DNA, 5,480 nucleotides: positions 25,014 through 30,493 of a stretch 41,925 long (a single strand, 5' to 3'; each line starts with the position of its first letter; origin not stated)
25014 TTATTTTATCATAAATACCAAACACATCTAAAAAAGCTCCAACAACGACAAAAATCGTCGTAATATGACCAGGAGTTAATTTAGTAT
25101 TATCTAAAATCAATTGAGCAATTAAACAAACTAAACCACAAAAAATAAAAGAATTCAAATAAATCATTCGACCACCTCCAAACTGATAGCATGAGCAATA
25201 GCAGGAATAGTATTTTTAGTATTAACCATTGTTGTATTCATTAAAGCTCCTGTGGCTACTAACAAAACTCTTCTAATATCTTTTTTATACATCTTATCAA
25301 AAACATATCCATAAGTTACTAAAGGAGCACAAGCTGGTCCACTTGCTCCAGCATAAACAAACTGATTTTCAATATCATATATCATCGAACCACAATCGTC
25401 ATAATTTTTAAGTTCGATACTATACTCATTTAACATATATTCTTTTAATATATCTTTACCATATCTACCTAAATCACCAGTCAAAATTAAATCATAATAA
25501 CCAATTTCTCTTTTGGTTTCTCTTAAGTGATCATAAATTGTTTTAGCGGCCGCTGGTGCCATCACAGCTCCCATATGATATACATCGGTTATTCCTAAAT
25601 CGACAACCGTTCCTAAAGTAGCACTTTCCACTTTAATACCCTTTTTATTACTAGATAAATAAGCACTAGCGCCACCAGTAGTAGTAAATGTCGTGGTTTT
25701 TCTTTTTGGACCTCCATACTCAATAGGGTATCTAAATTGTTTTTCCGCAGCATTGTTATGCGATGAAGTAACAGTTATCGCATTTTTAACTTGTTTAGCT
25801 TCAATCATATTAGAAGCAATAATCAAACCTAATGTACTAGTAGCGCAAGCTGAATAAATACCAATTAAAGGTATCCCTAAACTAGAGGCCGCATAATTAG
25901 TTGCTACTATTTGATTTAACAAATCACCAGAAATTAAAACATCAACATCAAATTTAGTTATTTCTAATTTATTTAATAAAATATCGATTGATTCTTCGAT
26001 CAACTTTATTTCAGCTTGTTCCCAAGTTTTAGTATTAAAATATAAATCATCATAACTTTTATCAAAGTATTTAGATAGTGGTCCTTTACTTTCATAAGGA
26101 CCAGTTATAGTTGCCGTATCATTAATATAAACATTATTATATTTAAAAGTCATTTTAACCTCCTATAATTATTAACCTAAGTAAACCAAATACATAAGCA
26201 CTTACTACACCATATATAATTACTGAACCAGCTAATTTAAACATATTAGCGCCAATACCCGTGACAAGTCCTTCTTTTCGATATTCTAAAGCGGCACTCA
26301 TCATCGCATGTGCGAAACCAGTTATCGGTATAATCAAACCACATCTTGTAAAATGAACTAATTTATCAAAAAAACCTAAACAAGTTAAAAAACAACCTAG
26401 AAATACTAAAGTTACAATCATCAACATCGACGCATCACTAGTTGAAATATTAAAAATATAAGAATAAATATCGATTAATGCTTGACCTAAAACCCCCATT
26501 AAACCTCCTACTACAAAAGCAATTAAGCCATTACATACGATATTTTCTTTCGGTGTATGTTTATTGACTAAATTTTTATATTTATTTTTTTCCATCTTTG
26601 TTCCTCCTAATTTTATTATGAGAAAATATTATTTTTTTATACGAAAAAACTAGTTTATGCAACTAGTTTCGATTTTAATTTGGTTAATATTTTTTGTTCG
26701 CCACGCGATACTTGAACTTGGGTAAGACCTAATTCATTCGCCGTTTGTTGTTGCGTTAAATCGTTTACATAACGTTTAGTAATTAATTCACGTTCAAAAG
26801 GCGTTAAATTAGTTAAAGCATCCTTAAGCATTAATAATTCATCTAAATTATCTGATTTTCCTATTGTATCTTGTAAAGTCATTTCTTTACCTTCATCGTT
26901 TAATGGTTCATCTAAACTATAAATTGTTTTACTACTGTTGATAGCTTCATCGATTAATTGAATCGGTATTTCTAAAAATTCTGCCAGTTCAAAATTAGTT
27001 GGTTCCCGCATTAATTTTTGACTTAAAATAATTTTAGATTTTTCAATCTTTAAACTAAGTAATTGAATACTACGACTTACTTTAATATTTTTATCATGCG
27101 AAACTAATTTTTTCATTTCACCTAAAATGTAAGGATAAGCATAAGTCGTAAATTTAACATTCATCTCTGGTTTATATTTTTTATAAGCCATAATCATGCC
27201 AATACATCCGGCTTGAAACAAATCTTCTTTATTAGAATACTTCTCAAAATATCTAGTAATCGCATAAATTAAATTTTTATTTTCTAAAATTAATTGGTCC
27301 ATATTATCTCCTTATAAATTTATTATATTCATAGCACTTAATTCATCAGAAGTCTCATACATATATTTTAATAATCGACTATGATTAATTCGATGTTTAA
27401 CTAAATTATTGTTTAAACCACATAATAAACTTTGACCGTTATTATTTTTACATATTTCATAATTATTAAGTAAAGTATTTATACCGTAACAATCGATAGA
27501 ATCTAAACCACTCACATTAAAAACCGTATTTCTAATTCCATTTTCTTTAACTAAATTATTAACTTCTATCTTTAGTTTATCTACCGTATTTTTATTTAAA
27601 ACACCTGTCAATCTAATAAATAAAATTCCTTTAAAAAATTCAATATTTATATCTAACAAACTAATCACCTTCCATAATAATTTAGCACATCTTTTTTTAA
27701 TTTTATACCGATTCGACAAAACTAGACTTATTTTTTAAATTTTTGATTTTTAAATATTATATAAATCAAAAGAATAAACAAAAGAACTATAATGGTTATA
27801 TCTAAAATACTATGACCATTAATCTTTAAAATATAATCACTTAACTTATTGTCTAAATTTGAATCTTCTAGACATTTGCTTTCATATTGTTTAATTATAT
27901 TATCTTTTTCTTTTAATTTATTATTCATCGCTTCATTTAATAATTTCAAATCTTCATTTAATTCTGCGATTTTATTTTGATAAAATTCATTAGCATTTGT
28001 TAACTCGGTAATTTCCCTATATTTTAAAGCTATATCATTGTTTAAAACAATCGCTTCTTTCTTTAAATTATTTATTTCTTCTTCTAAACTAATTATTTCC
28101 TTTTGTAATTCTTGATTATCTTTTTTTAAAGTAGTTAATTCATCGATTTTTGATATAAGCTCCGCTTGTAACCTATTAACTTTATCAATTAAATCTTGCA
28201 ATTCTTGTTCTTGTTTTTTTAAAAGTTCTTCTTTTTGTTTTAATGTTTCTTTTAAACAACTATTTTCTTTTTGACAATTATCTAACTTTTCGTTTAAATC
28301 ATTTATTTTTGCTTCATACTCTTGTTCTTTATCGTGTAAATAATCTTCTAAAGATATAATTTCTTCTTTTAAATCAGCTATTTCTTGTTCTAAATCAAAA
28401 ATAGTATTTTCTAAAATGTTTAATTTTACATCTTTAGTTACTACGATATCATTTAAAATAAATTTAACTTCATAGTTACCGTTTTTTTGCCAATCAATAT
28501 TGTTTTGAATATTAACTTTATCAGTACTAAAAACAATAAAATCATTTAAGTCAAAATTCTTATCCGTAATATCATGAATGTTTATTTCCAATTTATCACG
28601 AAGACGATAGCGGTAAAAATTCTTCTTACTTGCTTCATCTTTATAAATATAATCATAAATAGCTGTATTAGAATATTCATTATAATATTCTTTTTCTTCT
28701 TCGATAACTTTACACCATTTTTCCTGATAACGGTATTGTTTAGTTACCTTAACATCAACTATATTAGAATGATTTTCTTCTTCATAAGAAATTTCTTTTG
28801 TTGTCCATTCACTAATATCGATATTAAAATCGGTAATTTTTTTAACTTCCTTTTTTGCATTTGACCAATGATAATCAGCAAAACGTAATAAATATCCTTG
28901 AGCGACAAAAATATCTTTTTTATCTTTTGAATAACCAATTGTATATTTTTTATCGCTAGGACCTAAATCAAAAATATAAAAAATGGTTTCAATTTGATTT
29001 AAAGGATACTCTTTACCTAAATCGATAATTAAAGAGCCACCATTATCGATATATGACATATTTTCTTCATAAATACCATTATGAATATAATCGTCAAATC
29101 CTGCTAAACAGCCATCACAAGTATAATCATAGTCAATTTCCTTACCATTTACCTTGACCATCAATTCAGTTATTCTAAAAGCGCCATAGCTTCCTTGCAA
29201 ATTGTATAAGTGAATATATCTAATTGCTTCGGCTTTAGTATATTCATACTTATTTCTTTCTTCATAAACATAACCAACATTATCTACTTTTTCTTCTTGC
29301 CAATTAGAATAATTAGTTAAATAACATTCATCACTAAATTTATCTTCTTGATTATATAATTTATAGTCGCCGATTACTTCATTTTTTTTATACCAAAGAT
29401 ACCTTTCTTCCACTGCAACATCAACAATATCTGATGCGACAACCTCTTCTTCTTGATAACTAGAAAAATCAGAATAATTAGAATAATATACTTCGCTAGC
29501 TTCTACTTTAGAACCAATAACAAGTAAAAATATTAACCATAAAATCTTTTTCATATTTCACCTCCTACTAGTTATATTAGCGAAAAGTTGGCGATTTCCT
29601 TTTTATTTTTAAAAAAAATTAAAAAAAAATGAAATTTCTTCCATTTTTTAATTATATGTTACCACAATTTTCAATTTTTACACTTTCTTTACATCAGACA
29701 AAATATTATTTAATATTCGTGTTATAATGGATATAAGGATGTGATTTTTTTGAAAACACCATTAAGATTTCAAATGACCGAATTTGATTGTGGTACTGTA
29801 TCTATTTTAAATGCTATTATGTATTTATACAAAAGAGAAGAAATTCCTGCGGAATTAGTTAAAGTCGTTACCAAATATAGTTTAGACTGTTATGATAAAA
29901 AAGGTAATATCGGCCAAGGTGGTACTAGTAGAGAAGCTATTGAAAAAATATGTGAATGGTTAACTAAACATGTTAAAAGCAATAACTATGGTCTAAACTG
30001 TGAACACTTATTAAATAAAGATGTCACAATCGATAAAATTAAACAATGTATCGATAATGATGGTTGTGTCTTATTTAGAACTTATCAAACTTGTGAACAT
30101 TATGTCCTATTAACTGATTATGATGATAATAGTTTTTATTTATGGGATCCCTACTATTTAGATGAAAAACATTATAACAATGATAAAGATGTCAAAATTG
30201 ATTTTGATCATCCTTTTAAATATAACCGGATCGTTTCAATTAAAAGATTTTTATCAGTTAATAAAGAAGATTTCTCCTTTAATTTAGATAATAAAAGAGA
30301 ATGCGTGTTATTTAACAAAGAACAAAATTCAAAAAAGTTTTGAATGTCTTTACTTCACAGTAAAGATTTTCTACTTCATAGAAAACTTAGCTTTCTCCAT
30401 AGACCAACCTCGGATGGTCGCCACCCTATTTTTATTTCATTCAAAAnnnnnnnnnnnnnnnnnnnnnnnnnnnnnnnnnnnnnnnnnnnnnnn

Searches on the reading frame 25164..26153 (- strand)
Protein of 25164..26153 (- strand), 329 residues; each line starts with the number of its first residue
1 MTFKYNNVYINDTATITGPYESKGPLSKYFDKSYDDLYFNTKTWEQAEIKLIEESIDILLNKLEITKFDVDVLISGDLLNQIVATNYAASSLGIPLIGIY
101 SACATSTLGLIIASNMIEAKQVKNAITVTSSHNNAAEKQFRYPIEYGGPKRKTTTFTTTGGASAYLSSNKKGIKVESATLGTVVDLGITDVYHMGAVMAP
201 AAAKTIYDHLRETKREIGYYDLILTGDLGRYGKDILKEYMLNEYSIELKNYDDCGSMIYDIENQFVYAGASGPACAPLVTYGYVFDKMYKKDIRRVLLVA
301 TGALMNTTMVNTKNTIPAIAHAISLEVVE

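Call 12: search_protein_families(library=pfam, max_evalue=0.001, proteins=[window:25164-26153:-])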
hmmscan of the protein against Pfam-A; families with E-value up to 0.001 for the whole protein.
window:25164-26153:- (329 aa): 2 families
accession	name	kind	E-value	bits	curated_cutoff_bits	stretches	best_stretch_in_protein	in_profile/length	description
PF07451.17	SpoVAD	-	2.1e-122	408.4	22.1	1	6-326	9-329/329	Stage V sporulation protein AD (SpoVAD)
PF08545.16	ACP_syn_III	-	0.0006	20.1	24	0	101-135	5-39/80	3-Oxoacyl-[acyl-carrier-protein (ACP)] synthase III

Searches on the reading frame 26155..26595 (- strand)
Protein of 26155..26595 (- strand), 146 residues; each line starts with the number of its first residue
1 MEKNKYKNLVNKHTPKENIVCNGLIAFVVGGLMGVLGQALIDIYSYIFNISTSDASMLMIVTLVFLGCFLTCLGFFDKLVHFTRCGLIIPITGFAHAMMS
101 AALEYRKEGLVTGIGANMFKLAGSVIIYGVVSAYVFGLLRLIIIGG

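Call 12: search_protein_families(library=pfam, max_evalue=0.001, proteins=[window:26155-26595:-])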
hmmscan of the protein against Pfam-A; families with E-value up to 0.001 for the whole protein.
window:26155-26595:- (146 aa): 1 family
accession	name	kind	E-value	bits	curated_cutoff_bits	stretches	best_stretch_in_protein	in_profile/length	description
PF03862.18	SpoVAC_SpoVAEB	-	5.7e-34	117.4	25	1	24-138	3-116/117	SpoVAC/SpoVAEB sporulation membrane protein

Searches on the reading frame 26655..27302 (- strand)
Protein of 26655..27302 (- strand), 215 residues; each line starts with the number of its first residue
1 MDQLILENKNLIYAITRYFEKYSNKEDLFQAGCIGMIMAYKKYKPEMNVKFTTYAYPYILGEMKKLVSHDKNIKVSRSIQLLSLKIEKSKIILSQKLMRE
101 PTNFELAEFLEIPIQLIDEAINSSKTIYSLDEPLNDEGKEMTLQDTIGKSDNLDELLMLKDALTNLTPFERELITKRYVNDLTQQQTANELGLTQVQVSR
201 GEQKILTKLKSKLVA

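Call 12: search_protein_families(library=pfam, max_evalue=0.001, proteins=[window:26655-27302:-])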
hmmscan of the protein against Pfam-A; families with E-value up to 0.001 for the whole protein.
window:26655-27302:- (215 aa): 4 families
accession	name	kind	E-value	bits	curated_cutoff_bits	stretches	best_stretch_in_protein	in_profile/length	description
PF04542.20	Sigma70_r2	-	1.8e-10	40.9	24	1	4-67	1-65/71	Sigma-70 region 2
PF04545.22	Sigma70_r4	-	2.1e-10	40.4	24.1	1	162-210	1-49/50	Sigma-70, region 4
PF04539.22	Sigma70_r3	-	9.7e-10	38.9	25.3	1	85-151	5-70/78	Sigma-70 region 3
PF08281.18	Sigma70_r4_2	-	5e-05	23.3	25.7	1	157-195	2-40/54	Sigma-70, region 4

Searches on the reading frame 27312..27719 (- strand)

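Call 12: search_protein_families(library=pfam, max_evalue=0.001, proteins=[window:27312-27719:-])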
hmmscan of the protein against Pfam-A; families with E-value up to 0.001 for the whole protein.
window:27312-27719:- (135 aa): 1 family
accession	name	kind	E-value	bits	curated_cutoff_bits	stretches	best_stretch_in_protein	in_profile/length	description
PF01740.26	STAS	-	6.5e-13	48.8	22.6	1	24-122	2-98/106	STAS domain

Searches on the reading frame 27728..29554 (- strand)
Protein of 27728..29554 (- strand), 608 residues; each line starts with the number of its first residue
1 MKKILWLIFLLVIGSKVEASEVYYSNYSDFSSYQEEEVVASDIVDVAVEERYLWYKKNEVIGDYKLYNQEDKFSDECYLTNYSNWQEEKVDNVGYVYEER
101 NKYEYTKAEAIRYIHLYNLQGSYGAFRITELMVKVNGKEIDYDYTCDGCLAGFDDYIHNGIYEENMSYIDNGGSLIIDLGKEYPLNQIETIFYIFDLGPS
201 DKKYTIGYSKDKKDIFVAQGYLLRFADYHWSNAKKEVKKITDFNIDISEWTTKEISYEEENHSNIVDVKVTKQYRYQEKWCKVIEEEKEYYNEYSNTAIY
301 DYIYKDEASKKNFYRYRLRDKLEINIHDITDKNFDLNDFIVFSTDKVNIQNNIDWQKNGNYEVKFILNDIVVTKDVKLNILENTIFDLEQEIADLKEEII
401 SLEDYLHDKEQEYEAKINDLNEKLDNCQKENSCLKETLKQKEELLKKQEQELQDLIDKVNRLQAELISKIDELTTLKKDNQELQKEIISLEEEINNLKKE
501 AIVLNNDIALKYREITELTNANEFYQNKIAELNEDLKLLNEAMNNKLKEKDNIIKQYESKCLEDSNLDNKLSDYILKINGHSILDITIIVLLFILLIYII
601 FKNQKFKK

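Call 12: search_protein_families(library=pfam, max_evalue=0.001, proteins=[window:27728-29554:-])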
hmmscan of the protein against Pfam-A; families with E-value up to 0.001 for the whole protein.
window:27728-29554:- (608 aa): 0 families

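Call 31: search_protein_families(library=pfam, max_evalue=0.01, proteins=[window:27728-29554:-])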
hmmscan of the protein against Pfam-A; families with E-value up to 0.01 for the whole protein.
window:27728-29554:- (608 aa): 2 families
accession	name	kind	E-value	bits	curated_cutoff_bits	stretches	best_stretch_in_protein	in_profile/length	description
PF06818.20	Fez1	-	0.0023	18.9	34.4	1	461-558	21-118/199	Fez1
PF08614.16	ATG16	-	0.0028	18.3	33.7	0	368-458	101-187/200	Autophagy protein 16 (ATG16)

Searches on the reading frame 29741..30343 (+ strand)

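Call 12: search_protein_families(library=pfam, max_evalue=0.001, proteins=[window:29741-30343:+])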
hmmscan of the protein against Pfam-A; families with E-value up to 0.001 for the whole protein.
window:29741-30343:+ (200 aa): 2 families
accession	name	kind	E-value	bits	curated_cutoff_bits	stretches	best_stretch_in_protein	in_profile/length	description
PF13529.12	Peptidase_C39_2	-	1.8e-05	25.8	24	1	6-138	3-143/143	Peptidase_C39 like family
PF11814.14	DUF3335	-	9.9e-05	22.4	25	0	92-144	114-172/206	Peptidase_C39 like family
